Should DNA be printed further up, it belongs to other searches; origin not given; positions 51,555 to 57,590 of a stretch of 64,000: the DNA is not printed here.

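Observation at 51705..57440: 1911-aa acidic CARDB-repeat surface protein with cytoplasmic triple zinc-ribbon tail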

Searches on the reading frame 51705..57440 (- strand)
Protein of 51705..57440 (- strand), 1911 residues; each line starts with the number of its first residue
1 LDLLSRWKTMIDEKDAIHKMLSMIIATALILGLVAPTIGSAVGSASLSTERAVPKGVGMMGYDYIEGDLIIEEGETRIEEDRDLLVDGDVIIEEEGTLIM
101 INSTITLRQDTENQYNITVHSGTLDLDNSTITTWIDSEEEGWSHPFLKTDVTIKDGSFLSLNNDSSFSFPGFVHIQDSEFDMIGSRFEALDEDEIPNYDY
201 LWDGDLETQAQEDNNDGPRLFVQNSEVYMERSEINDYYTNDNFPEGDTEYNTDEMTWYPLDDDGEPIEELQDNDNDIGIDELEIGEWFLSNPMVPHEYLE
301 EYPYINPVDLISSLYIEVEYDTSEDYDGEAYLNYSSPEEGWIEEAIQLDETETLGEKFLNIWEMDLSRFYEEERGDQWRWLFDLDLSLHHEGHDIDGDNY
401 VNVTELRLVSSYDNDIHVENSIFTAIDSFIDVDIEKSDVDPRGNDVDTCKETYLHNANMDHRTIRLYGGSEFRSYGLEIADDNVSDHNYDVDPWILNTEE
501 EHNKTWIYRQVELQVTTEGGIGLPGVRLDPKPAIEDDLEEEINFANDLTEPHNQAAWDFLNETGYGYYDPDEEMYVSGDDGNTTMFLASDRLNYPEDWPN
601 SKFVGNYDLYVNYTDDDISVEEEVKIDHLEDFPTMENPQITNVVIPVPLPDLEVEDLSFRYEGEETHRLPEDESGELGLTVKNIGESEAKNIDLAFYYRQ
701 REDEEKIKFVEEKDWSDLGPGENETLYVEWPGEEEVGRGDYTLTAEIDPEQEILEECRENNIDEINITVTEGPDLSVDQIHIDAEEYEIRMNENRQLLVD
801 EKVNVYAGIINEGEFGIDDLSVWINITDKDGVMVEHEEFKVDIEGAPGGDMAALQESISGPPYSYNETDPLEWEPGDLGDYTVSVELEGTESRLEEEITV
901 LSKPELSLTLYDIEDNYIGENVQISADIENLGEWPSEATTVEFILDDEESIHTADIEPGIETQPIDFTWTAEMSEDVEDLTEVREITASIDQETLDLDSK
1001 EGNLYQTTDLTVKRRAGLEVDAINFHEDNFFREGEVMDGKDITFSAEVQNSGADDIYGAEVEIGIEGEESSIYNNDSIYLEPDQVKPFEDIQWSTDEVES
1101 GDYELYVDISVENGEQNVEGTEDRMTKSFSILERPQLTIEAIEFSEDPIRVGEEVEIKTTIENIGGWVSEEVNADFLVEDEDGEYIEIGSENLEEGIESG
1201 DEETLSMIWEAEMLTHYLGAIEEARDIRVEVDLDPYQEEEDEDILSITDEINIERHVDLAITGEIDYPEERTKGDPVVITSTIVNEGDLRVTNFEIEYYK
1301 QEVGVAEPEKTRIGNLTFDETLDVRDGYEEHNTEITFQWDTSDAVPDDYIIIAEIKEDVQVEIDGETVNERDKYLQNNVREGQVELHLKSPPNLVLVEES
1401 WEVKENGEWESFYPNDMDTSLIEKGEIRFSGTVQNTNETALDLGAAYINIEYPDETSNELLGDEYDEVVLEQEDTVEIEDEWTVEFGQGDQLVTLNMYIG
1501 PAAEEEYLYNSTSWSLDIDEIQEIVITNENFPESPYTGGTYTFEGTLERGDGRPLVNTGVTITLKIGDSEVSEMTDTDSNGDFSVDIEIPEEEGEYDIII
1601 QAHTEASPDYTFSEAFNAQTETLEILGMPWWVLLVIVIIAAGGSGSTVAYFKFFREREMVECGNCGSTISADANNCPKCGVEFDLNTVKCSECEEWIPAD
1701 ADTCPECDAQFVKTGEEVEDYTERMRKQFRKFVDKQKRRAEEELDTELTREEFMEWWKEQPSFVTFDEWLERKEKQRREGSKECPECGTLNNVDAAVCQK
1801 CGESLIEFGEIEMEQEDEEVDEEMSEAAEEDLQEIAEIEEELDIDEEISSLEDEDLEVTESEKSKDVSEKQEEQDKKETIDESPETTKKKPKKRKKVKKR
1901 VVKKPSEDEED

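Call 4: search_protein_families(library=pfam, proteins=[window:51705-57440:-], max_evalue=1)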
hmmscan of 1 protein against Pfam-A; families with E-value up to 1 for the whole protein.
window:51705-57440:- (1911 aa): 14 families
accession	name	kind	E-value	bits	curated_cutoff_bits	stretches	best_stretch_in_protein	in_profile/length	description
PF07705.17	CARDB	-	9.7e-30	103.2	22.7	5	650-762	2-98/101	CARDB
PF13248.11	Zn_ribbon_3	-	1.1e-10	41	27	3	1658-1682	1-25/26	zinc-ribbon domain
PF12773.13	DZR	-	1.9e-10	41.2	27.3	2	1662-1707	1-44/45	Double zinc ribbon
PF17032.10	Zn_ribbon_15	-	6.1e-05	24.2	28.9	1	1654-1680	47-73/73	zinc-ribbon family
PF13240.11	Zn_Ribbon_1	-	0.00028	21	25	2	1784-1804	2-22/23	zinc-ribbon domain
PF13620.12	CarboxypepD_reg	-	0.00035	21.3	32.3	1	1544-1603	3-57/82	Carboxypeptidase regulatory-like domain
PF16116.10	DUF4832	-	0.00058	20.1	29.2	0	671-762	120-212/216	Domain of unknown function (DUF4832)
PF10571.15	UPF0547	-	0.00062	20.3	29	2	1662-1683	3-24/26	Uncharacterised protein family UPF0547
PF17789.7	MG4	-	0.0062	17.2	24.7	1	1541-1608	16-82/95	Macroglobulin domain MG4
PF12690.13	BsuPI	-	0.02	15.3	22.9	0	716-748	66-97/101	Intracellular proteinase inhibitor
PF07282.18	Cas12f1-like_TNB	-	0.2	12.3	26.3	0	1777-1803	24-48/60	Cas12f1-like, TNB domain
PF18912.6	DZR_2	-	0.25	11.7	27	0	1783-1805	9-31/56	Double zinc ribbon domain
PF23580.1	Znf_XAF1_N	-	0.37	10.7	27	0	1686-1699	4-17/30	XIAP-associated factor 1-like, N-terminal zinc finger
PF15731.11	MqsA_antitoxin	-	0.77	10.3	30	0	1789-1846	28-85/131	Antitoxin component of bacterial toxin-antitoxin system, MqsA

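Call 9: find_homologous_proteins(query=window:51705-57413:-)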
Query window:51705-57413:- (1902 aa): 15 proteins with E <= 0.001 among 7195 candidates.
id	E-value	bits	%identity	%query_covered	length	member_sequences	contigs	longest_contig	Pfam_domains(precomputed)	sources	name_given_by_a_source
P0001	0.0e+0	4262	100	100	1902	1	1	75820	PF12773.14,PF07705.18,PF13248.12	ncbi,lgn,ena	-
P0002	0.0e+0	1157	35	70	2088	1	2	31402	PF13240.12,PF12773.14,PF07705.18,PF10571.16,PF13248.12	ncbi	-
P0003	1.1e-295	1003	39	62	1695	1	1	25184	PF13240.12,PF14016.13,PF12773.14,PF07705.18,PF24156.3,PF13620.13,PF10633.16,PF01835.26,PF22544.3,PF13248.12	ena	-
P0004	2.9e-283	962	38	61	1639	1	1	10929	PF13240.12,PF02369.23,PF17957.8,PF12773.14,PF07705.18,PF13620.13,PF13248.12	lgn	-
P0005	7.2e-275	934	37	94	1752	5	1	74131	PF13240.12,PF17957.8,PF12773.14,PF07705.18,PF13620.13,PF01835.26,PF13248.12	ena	-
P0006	2.1e-274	932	41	51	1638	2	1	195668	PF13240.12,PF17957.8,PF12773.14,PF07705.18,PF24156.3,PF13248.12,PF05753.21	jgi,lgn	-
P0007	3.0e-268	912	47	22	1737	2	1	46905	PF07495.20,PF13240.12,PF12690.14,PF12773.14,PF07705.18,PF13620.13,PF10633.16,PF01835.26,PF13248.12,PF05506.18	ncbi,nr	ncbi:MAG: hypothetical protein KGY68_01070 [Candidatus Thermoplasmatota archaeon]|nr:hypothetical pr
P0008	6.3e-246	838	31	69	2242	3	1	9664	PF13240.12,PF24318.2,PF12773.14,PF07705.18,PF13620.13,PF13248.12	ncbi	-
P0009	3.2e-234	799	38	48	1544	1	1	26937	PF13240.12,PF12773.14,PF17032.11,PF07705.18,PF01835.26,PF13248.12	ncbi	ncbi:MAG: CARDB domain-containing protein [Candidatus Thermoplasmatota archaeon]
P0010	1.3e-200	688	46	22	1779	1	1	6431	PF07495.20,PF13240.12,PF12773.14,PF17032.11,PF07705.18,PF13620.13,PF01835.26,PF13248.12,PF05506.18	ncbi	ncbi:MAG: CARDB domain-containing protein [Candidatus Thermoplasmatota archaeon]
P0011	1.7e-171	591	32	40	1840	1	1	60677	PF13240.12,PF12773.14,PF07705.18,PF13248.12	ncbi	-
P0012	2.6e-168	581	30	55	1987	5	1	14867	PF13240.12,PF12773.14,PF07705.18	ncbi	-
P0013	2.0e-167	578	33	36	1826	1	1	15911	PF13240.12,PF12773.14,PF07705.18,PF01835.26,PF13248.12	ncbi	-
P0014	6.6e-165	569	34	28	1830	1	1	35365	PF13240.12,PF12773.14,PF07705.18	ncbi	-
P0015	1.2e-81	293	32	41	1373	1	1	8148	PF07705.18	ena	-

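Call 11: list_cluster_members(proteins=[P0001, P0007, P0002, P0005, P0006])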
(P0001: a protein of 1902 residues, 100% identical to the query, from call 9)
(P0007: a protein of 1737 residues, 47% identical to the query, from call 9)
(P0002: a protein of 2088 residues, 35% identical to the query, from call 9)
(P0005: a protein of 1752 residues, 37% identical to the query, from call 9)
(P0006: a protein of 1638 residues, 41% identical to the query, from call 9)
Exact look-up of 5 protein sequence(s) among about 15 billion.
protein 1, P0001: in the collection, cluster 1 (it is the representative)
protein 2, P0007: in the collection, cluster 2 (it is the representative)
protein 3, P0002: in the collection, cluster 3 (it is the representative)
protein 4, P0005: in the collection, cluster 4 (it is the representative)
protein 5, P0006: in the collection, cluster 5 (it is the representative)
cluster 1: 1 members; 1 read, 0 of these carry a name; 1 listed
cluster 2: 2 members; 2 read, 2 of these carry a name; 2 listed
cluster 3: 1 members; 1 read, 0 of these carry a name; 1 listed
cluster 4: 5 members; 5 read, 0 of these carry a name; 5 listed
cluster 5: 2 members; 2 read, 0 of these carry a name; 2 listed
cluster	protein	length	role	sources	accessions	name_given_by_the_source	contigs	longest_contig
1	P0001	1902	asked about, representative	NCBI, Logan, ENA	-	-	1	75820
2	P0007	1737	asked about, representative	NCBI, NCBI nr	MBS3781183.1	MAG: hypothetical protein KGY68_01070 [Candidatus Thermoplasmatota archaeon] | hypothetical protein [Candidatus Thermoplasmatota archaeon]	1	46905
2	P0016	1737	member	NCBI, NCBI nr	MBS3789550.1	MAG: hypothetical protein KGY66_01385 [Candidatus Thermoplasmatota archaeon] | hypothetical protein [Candidatus Thermoplasmatota archaeon]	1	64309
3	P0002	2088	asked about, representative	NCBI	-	-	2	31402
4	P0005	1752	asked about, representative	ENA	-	-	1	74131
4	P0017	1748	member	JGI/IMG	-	-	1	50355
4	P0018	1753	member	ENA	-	-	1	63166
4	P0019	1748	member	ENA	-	-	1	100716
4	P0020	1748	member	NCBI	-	-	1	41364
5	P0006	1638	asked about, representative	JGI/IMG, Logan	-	-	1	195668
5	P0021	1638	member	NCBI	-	-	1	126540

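Call 12: find_encoding_contigs(protein=P0001, flank=10000, max_places=3)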
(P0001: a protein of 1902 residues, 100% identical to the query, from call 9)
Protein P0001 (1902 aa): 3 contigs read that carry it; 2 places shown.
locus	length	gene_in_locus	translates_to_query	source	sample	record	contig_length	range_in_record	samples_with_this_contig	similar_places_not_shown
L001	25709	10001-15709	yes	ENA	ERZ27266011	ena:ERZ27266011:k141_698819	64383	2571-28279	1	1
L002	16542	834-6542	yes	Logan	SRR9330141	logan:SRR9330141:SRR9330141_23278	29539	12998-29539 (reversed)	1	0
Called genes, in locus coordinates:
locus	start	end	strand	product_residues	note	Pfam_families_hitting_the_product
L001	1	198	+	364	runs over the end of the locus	-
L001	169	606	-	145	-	PF07650:KH_2 (weak), PF26594:KH_NusA_2nd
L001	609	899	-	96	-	PF01248:Ribosomal_L7Ae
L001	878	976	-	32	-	-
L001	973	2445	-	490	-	-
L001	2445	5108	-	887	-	PF04997:RNA_pol_Rpb1_1, PF00623:RNA_pol_Rpb1_2, PF04983:RNA_pol_Rpb1_3, PF05000:RNA_pol_Rpb1_4, PF04998:RNA_pol_Rpb1_5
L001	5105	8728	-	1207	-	PF04563:RNA_pol_Rpb2_1, PF04561:RNA_pol_Rpb2_2, PF04565:RNA_pol_Rpb2_3, PF04566:RNA_pol_Rpb2_4, PF04567:RNA_pol_Rpb2_5 (weak), PF00562:RNA_pol_Rpb2_6, PF04560:RNA_pol_Rpb2_7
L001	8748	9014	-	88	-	PF01191:RNA_pol_Rpb5_C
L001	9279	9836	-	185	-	PF00881:Nitroreductase, PF14512:TM1586_NiRdase (weak)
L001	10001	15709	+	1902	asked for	PF07705:CARDB, PF12773:DZR (weak), PF13248:Zn_ribbon_3 (weak)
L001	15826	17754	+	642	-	PF01702:TGT, PF14810:TGT_C2, PF01472:PUA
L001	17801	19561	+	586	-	PF04068:Fer4_RLI, PF00037:Fer4, PF02463:SMC_N (faint), PF00005:ABC_tran, PF13304:AAA_21 (faint), PF00005:ABC_tran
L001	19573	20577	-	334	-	-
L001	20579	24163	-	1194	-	-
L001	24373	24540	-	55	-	-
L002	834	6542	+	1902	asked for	PF07705:CARDB, PF12773:DZR (weak), PF13248:Zn_ribbon_3 (weak)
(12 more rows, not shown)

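Call 14: find_encoding_contigs(protein=P0006, flank=8000, max_places=1)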
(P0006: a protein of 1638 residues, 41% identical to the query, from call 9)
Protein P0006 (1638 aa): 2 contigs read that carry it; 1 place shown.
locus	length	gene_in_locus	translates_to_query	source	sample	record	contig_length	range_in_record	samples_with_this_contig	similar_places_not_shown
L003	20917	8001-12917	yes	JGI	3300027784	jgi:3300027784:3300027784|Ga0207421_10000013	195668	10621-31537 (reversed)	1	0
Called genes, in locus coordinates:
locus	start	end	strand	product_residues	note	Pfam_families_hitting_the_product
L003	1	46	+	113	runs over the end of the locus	-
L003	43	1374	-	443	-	PF00206:Lyase_1, PF08328:ASL_C (weak), PF10397:ADSL_C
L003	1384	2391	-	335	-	PF00044:Gp_dh_N (weak), PF01113:DapB_N (weak), PF02800:Gp_dh_C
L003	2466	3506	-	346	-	PF26356:Pelota_N, PF03464:eRF1_2 (weak), PF03465:eRF1_3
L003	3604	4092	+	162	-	PF06094:GGACT, PF13772:AIG2_2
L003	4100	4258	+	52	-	-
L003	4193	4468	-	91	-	PF01918:Alba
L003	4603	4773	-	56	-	-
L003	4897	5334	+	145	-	PF13420:Acetyltransf_4 (weak), PF00583:Acetyltransf_1, PF13673:Acetyltransf_10, PF13508:Acetyltransf_7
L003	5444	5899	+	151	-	PF08069:Ribosomal_S13_N, PF00312:Ribosomal_S15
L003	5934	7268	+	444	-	PF01368:DHH, PF02272:DHHA1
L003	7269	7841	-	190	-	PF00881:Nitroreductase, PF14512:TM1586_NiRdase, PF00881:Nitroreductase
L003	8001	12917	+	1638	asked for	PF05753:TRAP_beta (faint), PF07705:CARDB, PF17957:Big_7 (faint), PF24156:DUF7407 (faint), PF07705:CARDB (weak), PF12773:DZR (weak), PF13240:Zn_Ribbon_1 (faint), PF13248:Zn_ribbon_3 (faint)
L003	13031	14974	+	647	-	PF01702:TGT, PF17785:PUA_3 (faint), PF14810:TGT_C2, PF01472:PUA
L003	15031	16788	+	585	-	PF04068:Fer4_RLI, PF00037:Fer4, PF00005:ABC_tran, PF13304:AAA_21 (faint), PF02463:SMC_N (weak), PF00005:ABC_tran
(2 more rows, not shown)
